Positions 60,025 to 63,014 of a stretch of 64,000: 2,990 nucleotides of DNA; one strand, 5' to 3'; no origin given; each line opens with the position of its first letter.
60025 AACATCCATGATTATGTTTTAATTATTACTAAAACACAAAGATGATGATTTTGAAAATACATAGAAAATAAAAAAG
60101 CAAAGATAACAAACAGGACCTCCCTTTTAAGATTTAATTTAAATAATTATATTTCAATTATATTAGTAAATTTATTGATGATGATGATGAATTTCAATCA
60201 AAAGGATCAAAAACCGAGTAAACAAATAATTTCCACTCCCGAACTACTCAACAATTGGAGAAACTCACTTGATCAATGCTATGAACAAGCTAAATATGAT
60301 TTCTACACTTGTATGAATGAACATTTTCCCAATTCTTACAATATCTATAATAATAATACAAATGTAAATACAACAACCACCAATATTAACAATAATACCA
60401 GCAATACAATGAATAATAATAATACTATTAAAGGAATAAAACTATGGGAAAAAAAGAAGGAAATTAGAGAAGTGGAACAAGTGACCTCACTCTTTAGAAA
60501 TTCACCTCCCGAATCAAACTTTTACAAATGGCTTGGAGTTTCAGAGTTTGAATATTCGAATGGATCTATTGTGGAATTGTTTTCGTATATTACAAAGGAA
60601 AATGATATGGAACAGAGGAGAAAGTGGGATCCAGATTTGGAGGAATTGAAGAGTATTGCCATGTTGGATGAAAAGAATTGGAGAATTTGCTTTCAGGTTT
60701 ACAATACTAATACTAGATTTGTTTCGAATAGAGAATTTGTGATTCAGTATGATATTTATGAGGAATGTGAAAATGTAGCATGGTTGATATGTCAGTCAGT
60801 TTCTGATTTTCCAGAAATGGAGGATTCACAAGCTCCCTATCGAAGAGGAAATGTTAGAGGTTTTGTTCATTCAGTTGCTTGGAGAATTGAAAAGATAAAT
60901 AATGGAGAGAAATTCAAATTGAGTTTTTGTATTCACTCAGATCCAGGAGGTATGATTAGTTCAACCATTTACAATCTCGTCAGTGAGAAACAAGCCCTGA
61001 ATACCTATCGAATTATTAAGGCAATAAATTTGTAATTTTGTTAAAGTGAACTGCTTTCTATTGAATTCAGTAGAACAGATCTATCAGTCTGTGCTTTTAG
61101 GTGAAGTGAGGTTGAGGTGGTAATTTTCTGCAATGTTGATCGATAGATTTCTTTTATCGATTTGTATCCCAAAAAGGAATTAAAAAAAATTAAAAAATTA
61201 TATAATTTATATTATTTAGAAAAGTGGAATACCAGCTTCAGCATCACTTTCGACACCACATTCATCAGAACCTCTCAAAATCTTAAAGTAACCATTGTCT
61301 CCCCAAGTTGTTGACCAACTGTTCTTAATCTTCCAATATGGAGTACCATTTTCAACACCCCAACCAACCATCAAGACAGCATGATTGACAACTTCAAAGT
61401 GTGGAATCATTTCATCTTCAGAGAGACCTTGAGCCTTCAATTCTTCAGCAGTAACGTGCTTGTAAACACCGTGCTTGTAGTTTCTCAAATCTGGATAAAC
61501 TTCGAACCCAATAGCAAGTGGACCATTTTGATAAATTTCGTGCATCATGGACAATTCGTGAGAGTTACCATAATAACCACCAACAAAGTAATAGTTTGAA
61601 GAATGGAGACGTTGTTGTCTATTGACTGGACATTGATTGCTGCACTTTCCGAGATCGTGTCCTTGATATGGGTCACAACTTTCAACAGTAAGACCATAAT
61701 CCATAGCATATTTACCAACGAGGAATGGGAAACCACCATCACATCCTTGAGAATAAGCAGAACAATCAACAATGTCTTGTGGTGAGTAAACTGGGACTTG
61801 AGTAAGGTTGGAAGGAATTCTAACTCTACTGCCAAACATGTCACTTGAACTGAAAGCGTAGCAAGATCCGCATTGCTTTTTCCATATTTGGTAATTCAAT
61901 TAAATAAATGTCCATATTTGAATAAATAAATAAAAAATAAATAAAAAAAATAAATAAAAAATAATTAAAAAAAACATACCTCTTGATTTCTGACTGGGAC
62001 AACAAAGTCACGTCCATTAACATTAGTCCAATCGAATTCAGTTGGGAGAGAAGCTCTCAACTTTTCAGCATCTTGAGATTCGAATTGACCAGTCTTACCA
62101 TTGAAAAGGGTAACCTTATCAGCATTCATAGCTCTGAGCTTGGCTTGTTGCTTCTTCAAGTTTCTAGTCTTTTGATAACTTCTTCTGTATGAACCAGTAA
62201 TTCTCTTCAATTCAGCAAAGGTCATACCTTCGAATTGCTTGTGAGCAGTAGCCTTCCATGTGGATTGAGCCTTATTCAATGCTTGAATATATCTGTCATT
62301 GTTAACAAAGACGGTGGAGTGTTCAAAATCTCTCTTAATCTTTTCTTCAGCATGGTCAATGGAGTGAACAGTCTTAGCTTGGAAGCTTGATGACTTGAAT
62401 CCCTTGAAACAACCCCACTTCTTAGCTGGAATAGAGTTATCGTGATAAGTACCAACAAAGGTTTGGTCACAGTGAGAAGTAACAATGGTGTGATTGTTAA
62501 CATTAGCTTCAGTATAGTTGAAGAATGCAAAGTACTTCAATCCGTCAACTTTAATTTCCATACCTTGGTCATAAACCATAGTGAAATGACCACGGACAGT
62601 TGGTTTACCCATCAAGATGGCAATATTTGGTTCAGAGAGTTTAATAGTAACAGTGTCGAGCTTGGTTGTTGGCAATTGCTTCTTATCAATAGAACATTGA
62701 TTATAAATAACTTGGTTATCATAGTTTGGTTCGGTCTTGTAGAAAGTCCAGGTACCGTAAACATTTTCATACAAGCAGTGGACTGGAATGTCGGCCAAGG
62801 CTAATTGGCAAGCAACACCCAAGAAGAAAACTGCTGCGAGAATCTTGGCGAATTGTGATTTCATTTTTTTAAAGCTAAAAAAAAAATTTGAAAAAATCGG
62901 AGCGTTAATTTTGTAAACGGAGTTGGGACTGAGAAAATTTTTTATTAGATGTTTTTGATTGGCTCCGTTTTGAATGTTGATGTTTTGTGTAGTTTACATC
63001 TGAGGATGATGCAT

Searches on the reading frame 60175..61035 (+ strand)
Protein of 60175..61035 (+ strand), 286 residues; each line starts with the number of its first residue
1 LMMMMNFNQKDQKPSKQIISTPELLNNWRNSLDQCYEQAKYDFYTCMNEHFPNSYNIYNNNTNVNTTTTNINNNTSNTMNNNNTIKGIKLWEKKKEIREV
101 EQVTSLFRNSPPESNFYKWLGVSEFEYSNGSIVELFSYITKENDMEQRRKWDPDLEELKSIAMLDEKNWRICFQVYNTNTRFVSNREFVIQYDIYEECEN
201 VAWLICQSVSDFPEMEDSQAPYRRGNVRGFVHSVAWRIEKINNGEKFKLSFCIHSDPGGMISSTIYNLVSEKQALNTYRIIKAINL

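Call 52: search_protein_families(library=pfam, proteins=[window:60175-61035:+], max_evalue=0.001)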
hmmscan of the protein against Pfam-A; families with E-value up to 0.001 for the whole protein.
window:60175-61035:+ (286 aa): 1 family
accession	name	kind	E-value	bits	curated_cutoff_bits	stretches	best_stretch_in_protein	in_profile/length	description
PF01852.25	START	-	6.4e-06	26.1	22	1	143-279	65-195/207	START domain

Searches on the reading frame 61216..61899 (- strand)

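Call 52: search_protein_families(library=pfam, proteins=[window:61216-61899:-], max_evalue=0.001)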
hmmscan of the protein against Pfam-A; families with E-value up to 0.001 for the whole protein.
window:61216-61899:- (227 aa): 2 families
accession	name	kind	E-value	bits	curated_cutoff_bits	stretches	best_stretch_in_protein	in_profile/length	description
PF00112.29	Peptidase_C1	-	1.2e-50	173.1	20.7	1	8-222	21-218/220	Papain family cysteine protease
PF03051.21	Peptidase_C1_2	-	0.00057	19.3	22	1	162-206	350-396/438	Peptidase C1-like family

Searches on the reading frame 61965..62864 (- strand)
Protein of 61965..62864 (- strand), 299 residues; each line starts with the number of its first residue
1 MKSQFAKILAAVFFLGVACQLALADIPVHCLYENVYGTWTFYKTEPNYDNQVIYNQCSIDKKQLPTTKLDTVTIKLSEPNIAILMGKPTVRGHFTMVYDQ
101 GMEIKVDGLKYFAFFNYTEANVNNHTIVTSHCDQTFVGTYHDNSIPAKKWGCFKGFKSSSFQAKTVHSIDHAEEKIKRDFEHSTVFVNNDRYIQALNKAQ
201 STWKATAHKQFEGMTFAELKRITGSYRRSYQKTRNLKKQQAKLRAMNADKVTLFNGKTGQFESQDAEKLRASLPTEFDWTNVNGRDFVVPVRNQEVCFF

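Call 52: search_protein_families(library=pfam, proteins=[window:61965-62864:-], max_evalue=0.001)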
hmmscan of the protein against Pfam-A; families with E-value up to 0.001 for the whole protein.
window:61965-62864:- (299 aa): 1 family
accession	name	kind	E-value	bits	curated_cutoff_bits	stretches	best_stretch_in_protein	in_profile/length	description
PF08773.16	CathepsinC_exc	-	5.2e-32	111.1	27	1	25-157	1-121/121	Cathepsin C exclusion domain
